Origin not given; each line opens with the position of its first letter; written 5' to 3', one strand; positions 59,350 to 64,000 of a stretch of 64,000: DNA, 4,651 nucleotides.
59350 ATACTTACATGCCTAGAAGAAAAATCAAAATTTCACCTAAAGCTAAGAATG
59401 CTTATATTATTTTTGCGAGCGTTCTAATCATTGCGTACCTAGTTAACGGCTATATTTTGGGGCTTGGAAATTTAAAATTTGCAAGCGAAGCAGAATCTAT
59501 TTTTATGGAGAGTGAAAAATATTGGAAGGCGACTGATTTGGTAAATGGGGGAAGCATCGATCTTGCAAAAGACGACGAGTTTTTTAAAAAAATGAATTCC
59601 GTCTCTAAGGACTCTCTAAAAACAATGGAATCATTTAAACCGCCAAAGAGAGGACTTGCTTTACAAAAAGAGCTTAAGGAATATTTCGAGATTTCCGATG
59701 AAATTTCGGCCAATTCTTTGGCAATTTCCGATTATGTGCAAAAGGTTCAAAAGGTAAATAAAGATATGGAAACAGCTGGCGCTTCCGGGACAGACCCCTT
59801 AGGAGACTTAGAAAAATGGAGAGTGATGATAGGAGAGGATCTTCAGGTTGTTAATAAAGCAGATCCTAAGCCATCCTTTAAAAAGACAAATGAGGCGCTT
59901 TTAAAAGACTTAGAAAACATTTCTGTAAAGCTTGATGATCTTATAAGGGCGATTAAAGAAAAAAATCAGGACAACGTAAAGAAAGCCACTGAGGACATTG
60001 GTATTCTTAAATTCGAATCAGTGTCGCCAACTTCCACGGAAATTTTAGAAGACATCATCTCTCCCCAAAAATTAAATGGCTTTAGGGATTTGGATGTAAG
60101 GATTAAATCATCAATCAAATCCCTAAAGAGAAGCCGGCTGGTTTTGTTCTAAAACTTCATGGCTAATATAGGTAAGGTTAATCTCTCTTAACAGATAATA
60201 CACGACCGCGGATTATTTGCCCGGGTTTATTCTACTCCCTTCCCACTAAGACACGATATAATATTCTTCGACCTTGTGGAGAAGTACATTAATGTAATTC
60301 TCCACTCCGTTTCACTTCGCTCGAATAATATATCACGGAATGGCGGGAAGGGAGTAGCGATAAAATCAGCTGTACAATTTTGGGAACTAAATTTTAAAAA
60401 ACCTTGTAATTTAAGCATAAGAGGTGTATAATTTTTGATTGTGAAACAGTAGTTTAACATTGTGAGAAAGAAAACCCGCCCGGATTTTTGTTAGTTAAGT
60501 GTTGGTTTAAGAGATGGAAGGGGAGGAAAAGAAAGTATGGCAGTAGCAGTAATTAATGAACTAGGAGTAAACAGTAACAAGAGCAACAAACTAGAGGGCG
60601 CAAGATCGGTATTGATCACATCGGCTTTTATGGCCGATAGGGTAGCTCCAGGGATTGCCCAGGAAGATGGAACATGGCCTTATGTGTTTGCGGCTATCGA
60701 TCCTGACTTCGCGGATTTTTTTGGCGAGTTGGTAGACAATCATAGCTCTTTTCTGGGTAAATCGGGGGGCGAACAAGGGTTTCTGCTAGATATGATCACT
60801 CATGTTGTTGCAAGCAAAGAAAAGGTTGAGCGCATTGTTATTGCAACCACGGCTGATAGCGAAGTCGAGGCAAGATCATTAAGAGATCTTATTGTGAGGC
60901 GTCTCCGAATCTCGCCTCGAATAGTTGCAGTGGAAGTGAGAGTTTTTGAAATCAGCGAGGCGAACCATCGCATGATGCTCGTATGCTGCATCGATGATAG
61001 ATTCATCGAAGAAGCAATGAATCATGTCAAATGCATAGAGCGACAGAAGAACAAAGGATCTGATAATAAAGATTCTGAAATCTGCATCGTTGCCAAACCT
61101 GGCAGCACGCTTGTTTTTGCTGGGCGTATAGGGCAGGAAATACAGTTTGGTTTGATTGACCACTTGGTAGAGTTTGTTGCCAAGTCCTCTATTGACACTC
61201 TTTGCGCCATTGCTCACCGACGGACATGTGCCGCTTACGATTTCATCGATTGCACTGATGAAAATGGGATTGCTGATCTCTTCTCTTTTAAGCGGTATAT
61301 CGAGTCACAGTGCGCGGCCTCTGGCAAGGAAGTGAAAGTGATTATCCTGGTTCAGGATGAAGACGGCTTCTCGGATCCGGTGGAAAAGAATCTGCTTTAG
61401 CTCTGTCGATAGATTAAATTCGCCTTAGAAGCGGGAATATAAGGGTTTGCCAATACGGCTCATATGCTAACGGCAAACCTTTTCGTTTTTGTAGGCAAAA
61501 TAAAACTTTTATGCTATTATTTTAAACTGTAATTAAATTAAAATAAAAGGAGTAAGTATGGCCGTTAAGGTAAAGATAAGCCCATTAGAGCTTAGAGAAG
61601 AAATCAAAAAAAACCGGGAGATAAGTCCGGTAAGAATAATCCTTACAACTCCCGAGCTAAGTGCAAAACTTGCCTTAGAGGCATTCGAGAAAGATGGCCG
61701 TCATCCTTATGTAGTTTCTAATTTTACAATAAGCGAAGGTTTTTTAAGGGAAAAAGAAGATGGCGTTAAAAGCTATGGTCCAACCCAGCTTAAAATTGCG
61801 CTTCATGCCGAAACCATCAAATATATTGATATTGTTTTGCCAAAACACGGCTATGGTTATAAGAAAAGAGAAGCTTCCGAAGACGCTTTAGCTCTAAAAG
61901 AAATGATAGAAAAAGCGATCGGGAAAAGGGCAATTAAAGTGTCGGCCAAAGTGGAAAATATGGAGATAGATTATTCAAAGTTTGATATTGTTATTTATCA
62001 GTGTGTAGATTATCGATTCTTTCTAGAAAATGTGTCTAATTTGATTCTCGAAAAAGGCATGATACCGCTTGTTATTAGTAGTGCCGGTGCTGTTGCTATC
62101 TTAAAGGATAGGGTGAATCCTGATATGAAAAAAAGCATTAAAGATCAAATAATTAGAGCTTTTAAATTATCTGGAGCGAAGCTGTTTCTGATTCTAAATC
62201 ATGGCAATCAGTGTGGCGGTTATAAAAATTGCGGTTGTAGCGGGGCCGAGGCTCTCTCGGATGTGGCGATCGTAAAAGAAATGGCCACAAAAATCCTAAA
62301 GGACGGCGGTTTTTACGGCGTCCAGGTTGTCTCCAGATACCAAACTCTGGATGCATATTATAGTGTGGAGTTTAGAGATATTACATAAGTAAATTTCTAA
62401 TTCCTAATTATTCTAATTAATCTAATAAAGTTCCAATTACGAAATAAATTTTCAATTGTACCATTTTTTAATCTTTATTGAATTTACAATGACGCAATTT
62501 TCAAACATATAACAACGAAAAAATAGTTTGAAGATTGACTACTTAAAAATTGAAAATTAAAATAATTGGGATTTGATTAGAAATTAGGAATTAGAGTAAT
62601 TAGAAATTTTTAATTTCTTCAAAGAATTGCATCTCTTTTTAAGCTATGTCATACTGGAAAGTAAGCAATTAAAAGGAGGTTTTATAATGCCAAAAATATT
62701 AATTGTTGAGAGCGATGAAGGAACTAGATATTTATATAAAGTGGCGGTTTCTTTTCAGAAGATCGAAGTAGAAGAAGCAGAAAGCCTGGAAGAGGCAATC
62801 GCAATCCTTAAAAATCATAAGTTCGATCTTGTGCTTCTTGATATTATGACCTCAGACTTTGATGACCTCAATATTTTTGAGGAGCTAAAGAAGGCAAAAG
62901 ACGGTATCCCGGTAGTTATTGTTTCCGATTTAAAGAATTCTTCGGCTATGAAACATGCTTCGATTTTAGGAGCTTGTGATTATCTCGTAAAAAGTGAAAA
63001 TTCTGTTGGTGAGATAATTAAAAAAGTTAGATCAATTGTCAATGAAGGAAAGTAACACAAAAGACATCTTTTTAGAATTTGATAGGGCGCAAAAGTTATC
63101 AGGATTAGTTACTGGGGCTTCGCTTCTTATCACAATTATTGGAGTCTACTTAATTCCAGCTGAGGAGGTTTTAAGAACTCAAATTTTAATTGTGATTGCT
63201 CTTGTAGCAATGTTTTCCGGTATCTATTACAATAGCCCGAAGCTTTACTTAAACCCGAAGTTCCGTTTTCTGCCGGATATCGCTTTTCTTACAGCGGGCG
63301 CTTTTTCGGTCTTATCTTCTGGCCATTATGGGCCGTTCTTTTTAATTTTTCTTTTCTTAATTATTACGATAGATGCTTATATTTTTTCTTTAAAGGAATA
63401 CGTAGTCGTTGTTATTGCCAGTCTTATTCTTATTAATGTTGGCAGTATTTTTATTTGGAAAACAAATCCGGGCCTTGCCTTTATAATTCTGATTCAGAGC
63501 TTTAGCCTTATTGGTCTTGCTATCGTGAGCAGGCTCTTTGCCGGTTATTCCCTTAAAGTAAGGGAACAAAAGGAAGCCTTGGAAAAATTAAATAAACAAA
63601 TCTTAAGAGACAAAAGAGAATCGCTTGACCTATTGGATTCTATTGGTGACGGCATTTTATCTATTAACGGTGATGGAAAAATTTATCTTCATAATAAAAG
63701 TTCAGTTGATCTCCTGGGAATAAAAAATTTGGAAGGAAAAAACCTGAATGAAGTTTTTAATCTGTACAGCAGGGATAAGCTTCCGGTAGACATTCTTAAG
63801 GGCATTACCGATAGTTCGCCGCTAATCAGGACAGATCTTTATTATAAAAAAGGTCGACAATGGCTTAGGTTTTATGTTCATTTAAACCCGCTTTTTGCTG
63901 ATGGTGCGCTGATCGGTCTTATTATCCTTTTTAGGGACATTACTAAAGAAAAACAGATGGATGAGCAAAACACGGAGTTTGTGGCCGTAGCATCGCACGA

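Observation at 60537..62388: Tandem paralogous proteins with beta-carbonic-anhydrase-like zinc-site motifs next to a two-component pair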

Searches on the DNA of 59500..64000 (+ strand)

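Call 13: search_rna_families(source=window, start=59500, end=64000, threshold=evalue, max_evalue=1)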
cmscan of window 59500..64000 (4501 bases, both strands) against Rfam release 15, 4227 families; matches with E-value up to 1: 4.
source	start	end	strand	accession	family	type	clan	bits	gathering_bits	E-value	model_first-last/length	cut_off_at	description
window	60234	60355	-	RF03955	MIR2934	Gene; miRNA;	-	32.2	100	0.0031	1-113/113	no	MIR2934 microRNA precursor family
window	60234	60355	+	RF03955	MIR2934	Gene; miRNA;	-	28.9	100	0.021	1-113/113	no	MIR2934 microRNA precursor family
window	63473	63587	-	RF02982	gltS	Cis-reg;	-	28.9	47.5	0.34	1-105/105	no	gltS RNA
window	60232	60357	-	RF00906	MIR1120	Gene; miRNA;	-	24.5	86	0.14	1-87/87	no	MIR1120/MIR1122 microRNA precursor family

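Call 84: search_rna_families(source=L011, start=17200, end=20774, threshold=gathering)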
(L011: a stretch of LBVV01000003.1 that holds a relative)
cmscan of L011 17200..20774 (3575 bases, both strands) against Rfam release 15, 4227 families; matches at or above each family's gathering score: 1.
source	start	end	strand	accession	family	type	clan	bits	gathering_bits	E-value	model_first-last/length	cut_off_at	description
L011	17977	18049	+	RF00005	tRNA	Gene; tRNA;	CL00001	68.8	29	3.8e-14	1-71/71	no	tRNA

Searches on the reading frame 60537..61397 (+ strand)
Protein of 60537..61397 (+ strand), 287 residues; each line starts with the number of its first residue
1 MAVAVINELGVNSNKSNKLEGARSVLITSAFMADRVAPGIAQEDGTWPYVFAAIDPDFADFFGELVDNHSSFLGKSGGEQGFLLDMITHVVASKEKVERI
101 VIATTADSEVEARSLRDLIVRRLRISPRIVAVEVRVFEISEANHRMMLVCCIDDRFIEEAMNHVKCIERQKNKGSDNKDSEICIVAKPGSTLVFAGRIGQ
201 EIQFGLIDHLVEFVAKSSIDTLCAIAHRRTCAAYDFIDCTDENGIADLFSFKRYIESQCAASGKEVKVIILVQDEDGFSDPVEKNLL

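Call 4: search_protein_families(library=pfam, proteins=[window:60537-61397:+], max_evalue=1)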
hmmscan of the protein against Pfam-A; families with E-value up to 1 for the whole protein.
window:60537-61397:+ (287 aa): 0 families

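Call 5: search_protein_families(library=ncbifam, proteins=[window:60537-61397:+], max_evalue=1)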
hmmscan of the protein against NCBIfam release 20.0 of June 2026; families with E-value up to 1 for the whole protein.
window:60537-61397:+ (287 aa): 2 families
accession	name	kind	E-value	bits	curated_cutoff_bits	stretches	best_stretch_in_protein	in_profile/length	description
NF033153.2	phage_ICD_like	subfamily_domain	0.0022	18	25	1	96-115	14-33/48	host cell division inhibitor Icd-like protein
NF004226.0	PRK05673.1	equivalog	0.13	10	1002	1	207-279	24-100/1146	DNA polymerase III subunit alpha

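Call 7: find_homologous_proteins(query=window:60537-61397:+, max_evalue=0.001)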
Query window:60537-61397:+: 799 candidates shared short words with the query, none scored E <= 0.001.

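Call 10: search_solved_structures(query=window:60537-61397:+, max_evalue=10)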
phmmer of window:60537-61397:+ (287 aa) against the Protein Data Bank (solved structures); distinct sequences matched with E-value up to 10: 5.
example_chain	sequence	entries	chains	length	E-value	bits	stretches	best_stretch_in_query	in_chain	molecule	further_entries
4pw0_A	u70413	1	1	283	0.11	14.8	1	39-140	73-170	Alpha/beta hydrolase fold protein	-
6xn3_C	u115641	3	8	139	0.73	12.1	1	57-126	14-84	CRISPR-associated protein Csm2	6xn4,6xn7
9ash_D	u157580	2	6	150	0.89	11.9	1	57-125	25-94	CRISPR system Cms protein Csm2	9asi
9g3t_A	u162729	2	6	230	1.2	11.5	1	126-174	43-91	ATLF-like domain-containing protein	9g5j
9g0j_A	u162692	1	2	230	1.4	11.2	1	126-173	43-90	ATLF-like domain-containing protein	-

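Call 86: list_cluster_members(proteins=[P0001, window:60537-61397:+, P0003, P0004, P0006, P0007, L011:9959-10795:+])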
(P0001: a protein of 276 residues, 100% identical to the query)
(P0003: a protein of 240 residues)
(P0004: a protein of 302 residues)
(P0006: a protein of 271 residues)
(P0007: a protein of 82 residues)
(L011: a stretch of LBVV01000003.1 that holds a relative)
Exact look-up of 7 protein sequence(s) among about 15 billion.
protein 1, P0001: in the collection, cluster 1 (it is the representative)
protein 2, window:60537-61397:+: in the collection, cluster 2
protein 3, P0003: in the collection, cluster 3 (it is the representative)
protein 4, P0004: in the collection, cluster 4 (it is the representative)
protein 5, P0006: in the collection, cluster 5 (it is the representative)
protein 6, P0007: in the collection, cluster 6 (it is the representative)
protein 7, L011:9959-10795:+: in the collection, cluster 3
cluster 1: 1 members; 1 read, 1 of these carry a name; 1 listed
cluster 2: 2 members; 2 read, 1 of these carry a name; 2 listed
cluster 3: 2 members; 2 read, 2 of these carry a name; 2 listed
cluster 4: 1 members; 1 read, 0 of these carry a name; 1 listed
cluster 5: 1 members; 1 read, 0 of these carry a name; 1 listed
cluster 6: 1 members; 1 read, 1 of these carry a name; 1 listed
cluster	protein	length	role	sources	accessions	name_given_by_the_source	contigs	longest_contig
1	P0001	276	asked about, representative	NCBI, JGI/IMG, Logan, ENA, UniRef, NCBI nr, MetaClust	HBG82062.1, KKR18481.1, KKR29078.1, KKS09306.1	TPA: hypothetical protein DDW69_04510 [candidate division CPR2 bacterium] | Uncharacterized protein n=1 Tax=candidate division CPR2 bacterium GW2011_GWC1_41_48 ... | MAG: hypothetical protein UT47_C0002G0220 [candidate division CPR2 bacterium ...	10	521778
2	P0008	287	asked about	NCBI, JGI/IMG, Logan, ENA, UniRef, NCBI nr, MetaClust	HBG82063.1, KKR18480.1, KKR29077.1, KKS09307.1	TPA: hypothetical protein DDW69_04515 [candidate division CPR2 bacterium] | Uncharacterized protein n=1 Tax=candidate division CPR2 bacterium GW2011_GWC1_41_48 ... | MAG: hypothetical protein UT47_C0002G0219 [candidate division CPR2 bacterium ...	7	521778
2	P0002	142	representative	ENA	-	-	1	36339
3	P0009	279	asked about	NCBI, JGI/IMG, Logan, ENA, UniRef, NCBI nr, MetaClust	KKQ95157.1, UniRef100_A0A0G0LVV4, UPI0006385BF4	MAG: hypothetical protein UT18_C0003G0016 [candidate division CPR2 bacterium ... | Uncharacterized protein n=1 Tax=candidate division CPR2 bacterium GW2011_GWC2_39_10 ... | status=active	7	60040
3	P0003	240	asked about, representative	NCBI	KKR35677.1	MAG: hypothetical protein UT66_C0008G0019, partial [candidate division CPR2 bacterium ...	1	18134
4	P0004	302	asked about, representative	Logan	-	-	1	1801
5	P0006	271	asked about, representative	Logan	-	-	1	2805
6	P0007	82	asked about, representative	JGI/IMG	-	hypothetical protein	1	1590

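Call 95: search_protein_families(library=padloc, proteins=[window:60537-61397:+], max_evalue=0.1)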
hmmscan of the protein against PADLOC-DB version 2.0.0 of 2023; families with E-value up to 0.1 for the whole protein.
window:60537-61397:+ (287 aa): 1 family
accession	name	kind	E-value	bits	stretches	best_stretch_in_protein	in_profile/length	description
PDLC01806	CARF1--CARF_HEPN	-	0.021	12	1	77-141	19-83/410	-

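Call 96: search_protein_families(library=phrogs, proteins=[window:60537-61397:+], max_evalue=0.1)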
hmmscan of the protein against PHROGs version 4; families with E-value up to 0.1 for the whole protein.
window:60537-61397:+ (287 aa): 0 families
